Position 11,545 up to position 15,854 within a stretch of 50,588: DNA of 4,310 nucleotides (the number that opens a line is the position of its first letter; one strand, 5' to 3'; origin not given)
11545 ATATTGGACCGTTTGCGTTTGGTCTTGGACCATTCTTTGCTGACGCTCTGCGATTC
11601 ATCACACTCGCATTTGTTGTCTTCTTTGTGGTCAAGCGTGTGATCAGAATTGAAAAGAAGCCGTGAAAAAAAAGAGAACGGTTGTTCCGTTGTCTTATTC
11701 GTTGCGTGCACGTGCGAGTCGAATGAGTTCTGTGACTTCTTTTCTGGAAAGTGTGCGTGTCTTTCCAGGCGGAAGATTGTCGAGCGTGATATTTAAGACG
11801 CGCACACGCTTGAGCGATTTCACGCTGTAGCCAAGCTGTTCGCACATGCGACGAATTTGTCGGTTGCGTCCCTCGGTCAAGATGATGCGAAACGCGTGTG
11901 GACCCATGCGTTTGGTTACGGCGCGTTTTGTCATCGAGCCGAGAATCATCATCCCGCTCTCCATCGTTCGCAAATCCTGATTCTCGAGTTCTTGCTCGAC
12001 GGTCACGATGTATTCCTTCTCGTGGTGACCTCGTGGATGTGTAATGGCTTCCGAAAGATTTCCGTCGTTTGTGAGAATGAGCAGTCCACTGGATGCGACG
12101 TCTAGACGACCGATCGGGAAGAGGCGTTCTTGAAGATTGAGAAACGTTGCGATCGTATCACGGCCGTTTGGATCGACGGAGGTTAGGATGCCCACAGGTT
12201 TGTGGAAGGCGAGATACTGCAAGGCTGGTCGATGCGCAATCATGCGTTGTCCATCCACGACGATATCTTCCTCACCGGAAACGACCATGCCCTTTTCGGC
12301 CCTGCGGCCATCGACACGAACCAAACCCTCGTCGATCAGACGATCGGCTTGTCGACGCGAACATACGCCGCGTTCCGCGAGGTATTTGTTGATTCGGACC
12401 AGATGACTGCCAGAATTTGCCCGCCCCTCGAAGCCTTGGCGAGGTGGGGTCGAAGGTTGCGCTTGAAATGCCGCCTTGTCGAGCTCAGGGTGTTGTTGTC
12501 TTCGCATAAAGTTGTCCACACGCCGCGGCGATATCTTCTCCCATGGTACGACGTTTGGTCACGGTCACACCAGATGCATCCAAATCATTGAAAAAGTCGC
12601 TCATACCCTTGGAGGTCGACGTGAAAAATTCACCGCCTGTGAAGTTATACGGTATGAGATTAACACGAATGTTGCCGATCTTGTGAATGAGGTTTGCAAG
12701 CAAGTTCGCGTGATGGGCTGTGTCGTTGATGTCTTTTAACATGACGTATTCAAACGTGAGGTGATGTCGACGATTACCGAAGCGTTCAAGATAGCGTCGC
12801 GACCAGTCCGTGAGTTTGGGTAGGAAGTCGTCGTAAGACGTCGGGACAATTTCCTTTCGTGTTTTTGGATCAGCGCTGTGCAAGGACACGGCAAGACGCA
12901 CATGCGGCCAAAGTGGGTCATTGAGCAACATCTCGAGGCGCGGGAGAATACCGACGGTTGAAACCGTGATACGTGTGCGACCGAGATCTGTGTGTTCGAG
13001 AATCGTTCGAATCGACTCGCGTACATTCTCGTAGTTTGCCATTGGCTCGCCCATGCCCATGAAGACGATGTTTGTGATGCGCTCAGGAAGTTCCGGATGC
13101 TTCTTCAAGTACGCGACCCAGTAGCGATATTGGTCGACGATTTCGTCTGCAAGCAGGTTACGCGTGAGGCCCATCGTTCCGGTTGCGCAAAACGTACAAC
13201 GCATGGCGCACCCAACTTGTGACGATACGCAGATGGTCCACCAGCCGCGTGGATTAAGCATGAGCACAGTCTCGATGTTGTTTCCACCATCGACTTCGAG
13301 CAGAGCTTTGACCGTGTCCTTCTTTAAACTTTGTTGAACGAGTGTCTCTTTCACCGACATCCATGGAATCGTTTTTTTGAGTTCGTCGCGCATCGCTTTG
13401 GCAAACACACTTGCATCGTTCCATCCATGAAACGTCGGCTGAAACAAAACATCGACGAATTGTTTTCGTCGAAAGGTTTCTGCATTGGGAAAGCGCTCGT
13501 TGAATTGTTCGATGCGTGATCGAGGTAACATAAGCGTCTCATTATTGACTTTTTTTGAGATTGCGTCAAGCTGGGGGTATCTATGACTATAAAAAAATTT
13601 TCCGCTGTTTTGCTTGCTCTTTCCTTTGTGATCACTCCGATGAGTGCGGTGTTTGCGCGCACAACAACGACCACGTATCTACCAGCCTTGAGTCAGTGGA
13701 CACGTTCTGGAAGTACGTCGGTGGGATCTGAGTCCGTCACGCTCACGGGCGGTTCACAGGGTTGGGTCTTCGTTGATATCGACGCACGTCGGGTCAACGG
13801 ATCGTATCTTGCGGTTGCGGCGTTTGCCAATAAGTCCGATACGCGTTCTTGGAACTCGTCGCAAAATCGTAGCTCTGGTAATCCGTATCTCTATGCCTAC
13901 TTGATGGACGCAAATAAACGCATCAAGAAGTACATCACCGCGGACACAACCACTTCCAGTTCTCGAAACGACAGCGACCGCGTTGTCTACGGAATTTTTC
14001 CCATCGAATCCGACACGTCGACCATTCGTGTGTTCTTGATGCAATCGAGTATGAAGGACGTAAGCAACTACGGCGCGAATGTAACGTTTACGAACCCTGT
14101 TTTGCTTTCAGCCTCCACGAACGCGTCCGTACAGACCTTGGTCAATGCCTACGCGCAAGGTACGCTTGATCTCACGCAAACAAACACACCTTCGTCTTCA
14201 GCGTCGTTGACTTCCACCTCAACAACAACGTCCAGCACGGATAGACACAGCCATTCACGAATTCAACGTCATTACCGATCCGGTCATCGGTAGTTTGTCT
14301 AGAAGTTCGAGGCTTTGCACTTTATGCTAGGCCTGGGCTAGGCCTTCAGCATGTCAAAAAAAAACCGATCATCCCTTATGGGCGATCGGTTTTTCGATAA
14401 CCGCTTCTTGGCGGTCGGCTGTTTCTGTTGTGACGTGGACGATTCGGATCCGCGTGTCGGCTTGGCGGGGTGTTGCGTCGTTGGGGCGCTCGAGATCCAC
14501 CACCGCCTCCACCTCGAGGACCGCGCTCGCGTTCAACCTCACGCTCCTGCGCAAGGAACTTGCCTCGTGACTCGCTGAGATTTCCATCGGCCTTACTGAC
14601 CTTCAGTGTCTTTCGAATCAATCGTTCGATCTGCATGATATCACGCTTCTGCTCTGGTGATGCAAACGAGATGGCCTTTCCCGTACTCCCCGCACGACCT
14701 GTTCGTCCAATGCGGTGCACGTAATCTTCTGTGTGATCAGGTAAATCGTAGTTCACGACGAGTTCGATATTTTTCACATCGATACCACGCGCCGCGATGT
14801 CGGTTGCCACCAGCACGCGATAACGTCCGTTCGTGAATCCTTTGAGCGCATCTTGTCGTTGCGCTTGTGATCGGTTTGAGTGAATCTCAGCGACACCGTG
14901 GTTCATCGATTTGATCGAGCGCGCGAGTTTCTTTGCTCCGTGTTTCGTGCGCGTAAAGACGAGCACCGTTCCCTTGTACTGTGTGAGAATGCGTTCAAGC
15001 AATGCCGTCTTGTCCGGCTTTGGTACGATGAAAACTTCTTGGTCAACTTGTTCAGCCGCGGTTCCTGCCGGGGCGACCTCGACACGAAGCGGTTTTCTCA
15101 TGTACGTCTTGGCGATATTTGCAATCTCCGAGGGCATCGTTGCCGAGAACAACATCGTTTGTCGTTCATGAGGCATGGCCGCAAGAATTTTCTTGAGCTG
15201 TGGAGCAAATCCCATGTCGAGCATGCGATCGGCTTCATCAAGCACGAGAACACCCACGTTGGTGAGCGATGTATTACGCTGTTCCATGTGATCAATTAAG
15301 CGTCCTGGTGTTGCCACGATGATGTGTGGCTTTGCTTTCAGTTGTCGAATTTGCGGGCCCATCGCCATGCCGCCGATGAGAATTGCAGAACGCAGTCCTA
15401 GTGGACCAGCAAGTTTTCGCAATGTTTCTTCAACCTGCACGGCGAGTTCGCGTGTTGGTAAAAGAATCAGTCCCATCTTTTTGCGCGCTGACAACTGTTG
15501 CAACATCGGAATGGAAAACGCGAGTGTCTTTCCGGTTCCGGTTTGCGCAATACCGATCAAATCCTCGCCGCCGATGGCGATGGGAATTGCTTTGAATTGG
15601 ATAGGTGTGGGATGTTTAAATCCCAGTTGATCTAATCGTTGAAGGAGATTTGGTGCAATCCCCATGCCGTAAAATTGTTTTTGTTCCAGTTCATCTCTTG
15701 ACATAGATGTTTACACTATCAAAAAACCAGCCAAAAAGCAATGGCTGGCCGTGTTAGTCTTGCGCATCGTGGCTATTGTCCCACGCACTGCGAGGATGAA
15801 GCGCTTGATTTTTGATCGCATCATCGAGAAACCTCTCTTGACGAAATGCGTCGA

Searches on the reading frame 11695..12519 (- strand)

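Call 54: search_protein_families(library=pfam, proteins=[window:11695-12519:-], max_evalue=0.00001)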
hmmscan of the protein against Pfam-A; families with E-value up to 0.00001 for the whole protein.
window:11695-12519:- (274 aa): 2 families
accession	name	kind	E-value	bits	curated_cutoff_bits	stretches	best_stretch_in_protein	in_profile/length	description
PF00849.27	PseudoU_synth_2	-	6.1e-20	72.4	26.8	1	101-228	1-152/152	RNA pseudouridylate synthase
PF01479.30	S4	-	1.1e-10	41.5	22.8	1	41-86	1-48/48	S4 domain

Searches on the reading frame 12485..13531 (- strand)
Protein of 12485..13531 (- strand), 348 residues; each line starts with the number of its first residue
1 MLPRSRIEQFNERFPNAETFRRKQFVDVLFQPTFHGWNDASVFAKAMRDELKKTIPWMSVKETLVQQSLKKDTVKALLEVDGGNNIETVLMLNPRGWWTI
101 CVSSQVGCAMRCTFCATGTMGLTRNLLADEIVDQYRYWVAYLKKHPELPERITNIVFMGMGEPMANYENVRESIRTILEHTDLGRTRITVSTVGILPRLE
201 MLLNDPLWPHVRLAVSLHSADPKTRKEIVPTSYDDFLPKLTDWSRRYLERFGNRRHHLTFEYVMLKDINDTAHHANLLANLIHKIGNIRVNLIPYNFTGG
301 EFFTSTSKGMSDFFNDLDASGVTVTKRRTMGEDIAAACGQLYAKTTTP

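Call 54: search_protein_families(library=pfam, proteins=[window:12485-13531:-], max_evalue=0.00001)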
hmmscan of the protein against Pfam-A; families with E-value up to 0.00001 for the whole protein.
window:12485-13531:- (348 aa): 1 family
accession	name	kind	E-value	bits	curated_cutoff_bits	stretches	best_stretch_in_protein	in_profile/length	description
PF04055.27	Radical_SAM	-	4.5e-14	53.4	29.5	1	103-270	2-156/166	Radical SAM superfamily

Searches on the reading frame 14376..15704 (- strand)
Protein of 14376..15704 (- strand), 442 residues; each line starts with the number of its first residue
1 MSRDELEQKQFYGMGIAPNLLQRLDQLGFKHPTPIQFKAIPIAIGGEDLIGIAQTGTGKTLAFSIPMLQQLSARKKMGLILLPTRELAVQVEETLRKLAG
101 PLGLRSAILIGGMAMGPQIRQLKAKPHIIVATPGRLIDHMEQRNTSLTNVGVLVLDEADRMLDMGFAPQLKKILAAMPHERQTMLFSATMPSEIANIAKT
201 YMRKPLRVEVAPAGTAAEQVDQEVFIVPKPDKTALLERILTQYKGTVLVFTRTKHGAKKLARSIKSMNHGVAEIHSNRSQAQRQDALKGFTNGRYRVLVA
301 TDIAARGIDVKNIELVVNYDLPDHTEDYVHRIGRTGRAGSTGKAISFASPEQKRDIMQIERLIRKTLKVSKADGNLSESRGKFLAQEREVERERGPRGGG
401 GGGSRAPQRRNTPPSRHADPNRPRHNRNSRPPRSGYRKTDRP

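Call 54: search_protein_families(library=pfam, proteins=[window:14376-15704:-], max_evalue=0.00001)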
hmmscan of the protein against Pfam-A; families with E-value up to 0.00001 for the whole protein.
window:14376-15704:- (442 aa): 3 families
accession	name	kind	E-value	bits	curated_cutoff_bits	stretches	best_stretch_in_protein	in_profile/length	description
PF00270.35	DEAD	-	6.9e-53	179.2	26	1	33-196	1-166/167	DEAD/DEAH box helicase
PF00271.37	Helicase_C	-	5.4e-31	107.5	23.5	1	232-339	2-110/110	Helicase conserved C-terminal domain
PF04851.21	ResIII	-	1.8e-07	31.6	22.5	1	53-190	30-162/164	Type III restriction enzyme, res subunit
